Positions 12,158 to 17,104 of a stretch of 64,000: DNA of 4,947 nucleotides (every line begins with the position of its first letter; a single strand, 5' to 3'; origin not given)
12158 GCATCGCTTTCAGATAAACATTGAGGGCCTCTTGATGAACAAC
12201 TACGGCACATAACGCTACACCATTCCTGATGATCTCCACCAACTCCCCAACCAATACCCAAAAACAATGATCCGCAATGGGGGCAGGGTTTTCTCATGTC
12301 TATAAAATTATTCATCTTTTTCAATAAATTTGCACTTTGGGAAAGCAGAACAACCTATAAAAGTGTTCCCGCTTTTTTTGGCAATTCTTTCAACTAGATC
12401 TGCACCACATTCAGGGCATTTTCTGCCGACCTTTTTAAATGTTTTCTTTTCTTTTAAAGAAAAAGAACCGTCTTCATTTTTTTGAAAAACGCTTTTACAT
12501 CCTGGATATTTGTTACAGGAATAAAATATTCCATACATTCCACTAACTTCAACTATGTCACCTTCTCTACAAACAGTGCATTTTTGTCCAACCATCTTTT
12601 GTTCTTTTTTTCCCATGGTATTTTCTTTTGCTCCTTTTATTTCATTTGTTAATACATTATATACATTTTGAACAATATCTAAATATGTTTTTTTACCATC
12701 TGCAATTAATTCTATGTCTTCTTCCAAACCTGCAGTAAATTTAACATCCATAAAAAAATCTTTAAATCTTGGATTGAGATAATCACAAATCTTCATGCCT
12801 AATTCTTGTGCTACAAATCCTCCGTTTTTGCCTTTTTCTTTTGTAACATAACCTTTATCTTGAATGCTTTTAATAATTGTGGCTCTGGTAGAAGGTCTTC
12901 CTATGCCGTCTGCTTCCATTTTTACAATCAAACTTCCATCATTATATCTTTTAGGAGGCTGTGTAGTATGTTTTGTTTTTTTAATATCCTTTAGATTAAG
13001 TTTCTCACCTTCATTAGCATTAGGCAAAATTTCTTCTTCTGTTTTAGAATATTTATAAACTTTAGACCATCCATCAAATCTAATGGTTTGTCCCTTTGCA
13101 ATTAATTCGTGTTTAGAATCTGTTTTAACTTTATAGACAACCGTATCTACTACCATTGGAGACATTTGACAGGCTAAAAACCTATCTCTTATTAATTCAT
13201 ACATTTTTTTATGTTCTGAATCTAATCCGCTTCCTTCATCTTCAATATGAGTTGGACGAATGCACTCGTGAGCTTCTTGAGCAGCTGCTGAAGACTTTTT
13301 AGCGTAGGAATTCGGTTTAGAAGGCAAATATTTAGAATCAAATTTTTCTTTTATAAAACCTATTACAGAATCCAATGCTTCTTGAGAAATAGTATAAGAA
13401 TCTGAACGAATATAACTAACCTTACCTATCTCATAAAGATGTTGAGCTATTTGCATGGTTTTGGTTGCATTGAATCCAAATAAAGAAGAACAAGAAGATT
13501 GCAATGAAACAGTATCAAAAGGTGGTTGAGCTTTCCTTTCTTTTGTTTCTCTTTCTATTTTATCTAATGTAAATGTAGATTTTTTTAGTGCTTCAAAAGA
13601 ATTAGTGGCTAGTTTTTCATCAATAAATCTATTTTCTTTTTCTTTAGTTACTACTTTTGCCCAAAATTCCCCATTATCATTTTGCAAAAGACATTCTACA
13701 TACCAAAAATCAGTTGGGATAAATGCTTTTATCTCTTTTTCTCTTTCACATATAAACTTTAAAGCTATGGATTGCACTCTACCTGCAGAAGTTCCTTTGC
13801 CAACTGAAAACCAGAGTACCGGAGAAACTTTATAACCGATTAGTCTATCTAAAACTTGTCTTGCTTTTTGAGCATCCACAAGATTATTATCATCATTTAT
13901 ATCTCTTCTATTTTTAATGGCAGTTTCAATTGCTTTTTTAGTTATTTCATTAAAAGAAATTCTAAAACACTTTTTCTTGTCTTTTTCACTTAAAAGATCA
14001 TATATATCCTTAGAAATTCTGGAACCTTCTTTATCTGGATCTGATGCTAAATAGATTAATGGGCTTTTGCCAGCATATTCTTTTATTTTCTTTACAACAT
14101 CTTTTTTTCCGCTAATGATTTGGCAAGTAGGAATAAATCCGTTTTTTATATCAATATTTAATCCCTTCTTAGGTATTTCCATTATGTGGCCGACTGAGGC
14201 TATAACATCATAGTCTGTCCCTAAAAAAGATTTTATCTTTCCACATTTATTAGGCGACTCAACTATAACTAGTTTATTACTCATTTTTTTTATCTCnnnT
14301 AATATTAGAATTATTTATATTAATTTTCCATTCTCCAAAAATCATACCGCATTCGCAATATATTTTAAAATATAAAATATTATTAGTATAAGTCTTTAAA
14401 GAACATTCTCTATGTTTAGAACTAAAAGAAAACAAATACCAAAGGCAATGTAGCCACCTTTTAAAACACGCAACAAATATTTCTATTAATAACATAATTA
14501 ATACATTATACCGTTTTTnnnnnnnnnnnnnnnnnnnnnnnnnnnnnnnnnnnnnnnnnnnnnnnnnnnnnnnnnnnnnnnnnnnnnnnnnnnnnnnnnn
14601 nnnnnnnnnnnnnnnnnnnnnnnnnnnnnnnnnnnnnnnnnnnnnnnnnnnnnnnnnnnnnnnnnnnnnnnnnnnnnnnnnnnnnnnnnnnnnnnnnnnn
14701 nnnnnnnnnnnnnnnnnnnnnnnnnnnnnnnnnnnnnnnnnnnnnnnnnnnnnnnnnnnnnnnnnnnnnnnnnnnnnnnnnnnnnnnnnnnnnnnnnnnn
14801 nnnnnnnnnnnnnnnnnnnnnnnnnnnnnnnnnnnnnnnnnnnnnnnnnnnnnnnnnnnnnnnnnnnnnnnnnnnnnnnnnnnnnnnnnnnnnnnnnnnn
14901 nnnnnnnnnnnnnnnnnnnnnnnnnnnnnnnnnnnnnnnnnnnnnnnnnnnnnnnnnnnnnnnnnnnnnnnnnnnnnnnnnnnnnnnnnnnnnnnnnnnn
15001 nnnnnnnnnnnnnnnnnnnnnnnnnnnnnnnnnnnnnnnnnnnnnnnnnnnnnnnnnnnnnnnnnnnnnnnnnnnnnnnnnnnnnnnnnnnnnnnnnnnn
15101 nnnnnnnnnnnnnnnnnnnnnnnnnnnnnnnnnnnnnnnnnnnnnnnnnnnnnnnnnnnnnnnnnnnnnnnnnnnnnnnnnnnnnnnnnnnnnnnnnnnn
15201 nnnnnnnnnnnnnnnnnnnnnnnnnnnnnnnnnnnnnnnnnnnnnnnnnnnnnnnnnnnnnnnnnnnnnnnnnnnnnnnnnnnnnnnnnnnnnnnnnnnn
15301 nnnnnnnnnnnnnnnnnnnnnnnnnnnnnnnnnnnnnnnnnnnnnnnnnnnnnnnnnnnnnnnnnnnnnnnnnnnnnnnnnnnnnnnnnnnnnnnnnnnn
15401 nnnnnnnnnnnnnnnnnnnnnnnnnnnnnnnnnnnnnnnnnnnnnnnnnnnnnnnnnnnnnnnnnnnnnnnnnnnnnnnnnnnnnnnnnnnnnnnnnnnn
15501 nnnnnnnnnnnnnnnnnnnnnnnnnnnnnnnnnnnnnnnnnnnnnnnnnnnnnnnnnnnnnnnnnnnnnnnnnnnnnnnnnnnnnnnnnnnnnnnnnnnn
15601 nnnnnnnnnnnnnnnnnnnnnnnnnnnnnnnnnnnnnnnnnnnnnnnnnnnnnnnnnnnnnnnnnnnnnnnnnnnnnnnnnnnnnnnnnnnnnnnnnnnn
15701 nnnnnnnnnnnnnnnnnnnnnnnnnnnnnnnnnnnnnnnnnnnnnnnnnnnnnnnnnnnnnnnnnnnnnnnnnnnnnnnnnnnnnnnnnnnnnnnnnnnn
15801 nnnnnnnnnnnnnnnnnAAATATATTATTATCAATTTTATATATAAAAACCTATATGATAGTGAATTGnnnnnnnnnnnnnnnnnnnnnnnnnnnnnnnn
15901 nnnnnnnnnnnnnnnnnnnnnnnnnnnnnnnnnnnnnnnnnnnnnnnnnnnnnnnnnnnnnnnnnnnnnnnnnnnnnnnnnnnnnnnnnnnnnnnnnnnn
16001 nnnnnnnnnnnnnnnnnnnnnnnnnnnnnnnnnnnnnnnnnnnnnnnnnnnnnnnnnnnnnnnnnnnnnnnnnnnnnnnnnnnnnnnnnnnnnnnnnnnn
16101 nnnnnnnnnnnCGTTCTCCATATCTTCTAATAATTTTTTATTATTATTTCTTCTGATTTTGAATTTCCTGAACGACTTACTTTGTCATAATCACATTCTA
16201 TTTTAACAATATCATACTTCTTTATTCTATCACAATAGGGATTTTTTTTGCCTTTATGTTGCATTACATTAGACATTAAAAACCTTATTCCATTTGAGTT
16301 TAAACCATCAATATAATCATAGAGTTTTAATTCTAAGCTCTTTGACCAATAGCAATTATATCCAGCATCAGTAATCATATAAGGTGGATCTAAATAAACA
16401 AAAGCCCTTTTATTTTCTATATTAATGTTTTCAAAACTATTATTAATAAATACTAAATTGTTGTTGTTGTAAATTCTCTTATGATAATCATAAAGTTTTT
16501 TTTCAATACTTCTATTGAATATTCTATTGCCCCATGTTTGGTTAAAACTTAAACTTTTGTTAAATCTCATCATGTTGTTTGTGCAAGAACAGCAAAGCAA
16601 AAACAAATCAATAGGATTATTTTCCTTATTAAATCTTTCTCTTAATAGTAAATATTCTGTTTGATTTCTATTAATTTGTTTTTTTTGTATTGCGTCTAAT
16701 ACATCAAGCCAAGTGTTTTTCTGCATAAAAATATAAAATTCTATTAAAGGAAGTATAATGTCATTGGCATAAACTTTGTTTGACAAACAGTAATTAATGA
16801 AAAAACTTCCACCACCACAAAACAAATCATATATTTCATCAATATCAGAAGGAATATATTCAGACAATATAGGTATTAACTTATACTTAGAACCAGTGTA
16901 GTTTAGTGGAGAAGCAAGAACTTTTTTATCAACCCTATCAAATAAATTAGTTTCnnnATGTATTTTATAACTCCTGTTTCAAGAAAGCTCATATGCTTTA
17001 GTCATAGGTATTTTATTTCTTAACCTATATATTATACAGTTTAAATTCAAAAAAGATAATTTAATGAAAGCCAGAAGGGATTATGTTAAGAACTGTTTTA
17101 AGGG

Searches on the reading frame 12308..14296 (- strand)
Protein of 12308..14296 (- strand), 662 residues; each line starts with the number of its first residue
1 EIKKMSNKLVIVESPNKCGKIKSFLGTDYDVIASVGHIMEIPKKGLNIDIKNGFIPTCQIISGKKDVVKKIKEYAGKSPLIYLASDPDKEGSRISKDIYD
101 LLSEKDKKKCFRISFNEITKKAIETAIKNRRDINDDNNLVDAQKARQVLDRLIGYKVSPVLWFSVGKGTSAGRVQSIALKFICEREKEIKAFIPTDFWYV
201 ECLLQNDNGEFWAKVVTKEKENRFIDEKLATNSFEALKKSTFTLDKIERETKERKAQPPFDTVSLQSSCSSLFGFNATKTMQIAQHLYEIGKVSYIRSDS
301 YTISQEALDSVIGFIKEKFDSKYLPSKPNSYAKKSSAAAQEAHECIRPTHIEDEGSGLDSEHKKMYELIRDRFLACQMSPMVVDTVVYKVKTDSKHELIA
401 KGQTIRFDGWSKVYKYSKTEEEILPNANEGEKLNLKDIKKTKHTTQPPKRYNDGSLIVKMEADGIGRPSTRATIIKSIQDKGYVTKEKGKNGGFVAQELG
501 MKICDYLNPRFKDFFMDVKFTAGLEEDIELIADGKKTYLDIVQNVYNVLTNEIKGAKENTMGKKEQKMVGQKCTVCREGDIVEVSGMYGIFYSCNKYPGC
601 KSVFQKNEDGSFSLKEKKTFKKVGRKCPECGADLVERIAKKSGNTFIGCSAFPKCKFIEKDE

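Call 10: search_protein_families(library=phrogs, proteins=[window:12308-14296:-], max_evalue=0.001)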
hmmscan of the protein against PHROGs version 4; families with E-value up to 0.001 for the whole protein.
window:12308-14296:- (662 aa): 2 families
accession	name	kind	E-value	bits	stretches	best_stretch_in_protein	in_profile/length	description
phrog_13226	-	unknown function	3.6e-138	463.2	1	7-655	2-710/726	-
phrog_21557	-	unknown function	8.2e-06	26.6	0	555-602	200-246/249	-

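Call 11: search_protein_families(library=pfam, proteins=[window:12308-14296:-], max_evalue=0.001)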
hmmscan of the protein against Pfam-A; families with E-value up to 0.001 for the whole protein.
window:12308-14296:- (662 aa): 3 families
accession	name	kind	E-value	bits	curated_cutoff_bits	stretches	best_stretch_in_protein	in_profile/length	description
PF01131.25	Topoisom_bac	-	1e-122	410.5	35.1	1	136-542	3-410/411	DNA topoisomerase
PF01396.24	Zn_ribbon_Top1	-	2.4e-20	72.4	32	2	624-661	1-36/39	Topoisomerase DNA binding C4 zinc finger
PF01751.28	Toprim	-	2.5e-18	66.4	23.1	1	8-118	1-96/96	Toprim domain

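Call 49: search_dna_similar(query=window:12308-14296:-, collection=phages, mode=protein, max_evalue=1e-10, max_rows=15)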
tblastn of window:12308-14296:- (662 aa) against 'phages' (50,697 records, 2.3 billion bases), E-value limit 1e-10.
Records with a match: 46; places in all: 46; records where one place covers at least 80% of the query: 26.
Best place of each record, by identity: <60% 46.
By first word of the organism name: Listeria 19; Bacteriophage 11; Enterococcus 4; Acinetobacter 4; Staphylococcus 3; Streptococcus 2; Microcystis 1; Salmonella 1; Dolichospermum 1.
By host as written in the record: Listeria monocytogenes 19; - 18; Staphylococcus aureus 3; Enterococcus faecalis 2; Microcystis sp. SG03 1; Dolichospermum flos-aquae 1; Streptococcus suis JH1301 1; Streptococcus suis FJNP8 1.
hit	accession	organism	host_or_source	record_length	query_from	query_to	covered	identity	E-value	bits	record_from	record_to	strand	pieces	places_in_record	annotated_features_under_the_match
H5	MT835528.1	Bacteriophage sp.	human fecal samples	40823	5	661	99%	36.1%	6e-116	388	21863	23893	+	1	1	record has no annotation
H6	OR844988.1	Staphylococcus phage SA 1306 Kay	Staphylococcus aureus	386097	5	661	99%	35.2%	2e-111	375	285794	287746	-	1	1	record has no annotation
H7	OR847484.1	Listeria phage LM 4-11-1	Listeria monocytogenes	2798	9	661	99%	35.5%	3e-111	361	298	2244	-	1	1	record has no annotation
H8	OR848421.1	Listeria phage LM 4-14-1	Listeria monocytogenes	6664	9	661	99%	35.5%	8e-107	361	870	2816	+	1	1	record has no annotation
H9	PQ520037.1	Enterococcus phage IME_EF3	-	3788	9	661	99%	34.9%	3e-113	373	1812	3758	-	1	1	record has no annotation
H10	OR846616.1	Enterococcus phage Efs 1-1-1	Enterococcus faecalis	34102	9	661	99%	34.9%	8e-111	373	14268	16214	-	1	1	record has no annotation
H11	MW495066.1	Microcystis phage MaAM05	Microcystis sp. SG03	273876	9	655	98%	35.0%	8e-114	382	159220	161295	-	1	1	topA: DNA topoisomerase 1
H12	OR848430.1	Listeria phage LM 4-14-1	Listeria monocytogenes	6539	5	661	99%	33.8%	2e-100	343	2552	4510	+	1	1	record has no annotation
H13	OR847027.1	Listeria phage LM 4-11-1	Listeria monocytogenes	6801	5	661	99%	33.8%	2e-100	343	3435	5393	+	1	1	record has no annotation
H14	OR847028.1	Listeria phage LM 4-11-1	Listeria monocytogenes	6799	5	661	99%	33.6%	6e-101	344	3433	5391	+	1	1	record has no annotation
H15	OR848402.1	Listeria phage LM 4-14-1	Listeria monocytogenes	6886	5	661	99%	33.6%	6e-101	344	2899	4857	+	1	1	record has no annotation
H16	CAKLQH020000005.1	Acinetobacter phage MD-2021a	not known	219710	9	662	99%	32.4%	1e-107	364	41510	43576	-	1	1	topA_1: DNA topoisomerase I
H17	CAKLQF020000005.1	Acinetobacter phage MD-2021a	not known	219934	9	662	99%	32.4%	1e-107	364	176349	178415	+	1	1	topA_1: DNA topoisomerase I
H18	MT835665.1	Bacteriophage sp.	human fecal samples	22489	3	554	83%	36.1%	3e-90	313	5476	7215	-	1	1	record has no annotation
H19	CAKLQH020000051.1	Acinetobacter phage MD-2021a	not known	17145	9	656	98%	28.6%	6e-57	215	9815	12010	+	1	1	topA_2: DNA topoisomerase I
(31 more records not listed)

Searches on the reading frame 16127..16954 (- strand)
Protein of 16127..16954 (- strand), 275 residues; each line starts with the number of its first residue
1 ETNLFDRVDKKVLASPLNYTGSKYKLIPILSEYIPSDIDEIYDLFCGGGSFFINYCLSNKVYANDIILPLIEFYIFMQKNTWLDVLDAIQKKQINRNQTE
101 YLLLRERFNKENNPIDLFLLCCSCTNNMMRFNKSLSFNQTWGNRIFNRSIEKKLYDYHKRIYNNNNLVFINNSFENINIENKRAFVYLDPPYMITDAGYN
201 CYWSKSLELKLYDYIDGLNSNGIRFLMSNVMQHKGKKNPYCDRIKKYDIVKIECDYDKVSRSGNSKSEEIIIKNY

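Call 37: search_protein_families(library=phrogs, proteins=[window:16127-16954:-], max_evalue=0.001)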
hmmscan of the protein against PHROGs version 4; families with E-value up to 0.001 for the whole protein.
window:16127-16954:- (275 aa): 4 families
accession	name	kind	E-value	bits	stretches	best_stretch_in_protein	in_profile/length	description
phrog_56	-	other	3.7e-44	153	1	10-275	58-323/647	DNA methyltransferase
phrog_116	-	other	1.1e-08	34.8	1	33-193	531-692/779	DNA methyltransferase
phrog_1996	-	other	3e-06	28.2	1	150-275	23-141/150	DNA methyltransferase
phrog_27806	-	other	0.00051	19.5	0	17-66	51-101/798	DNA methyltransferase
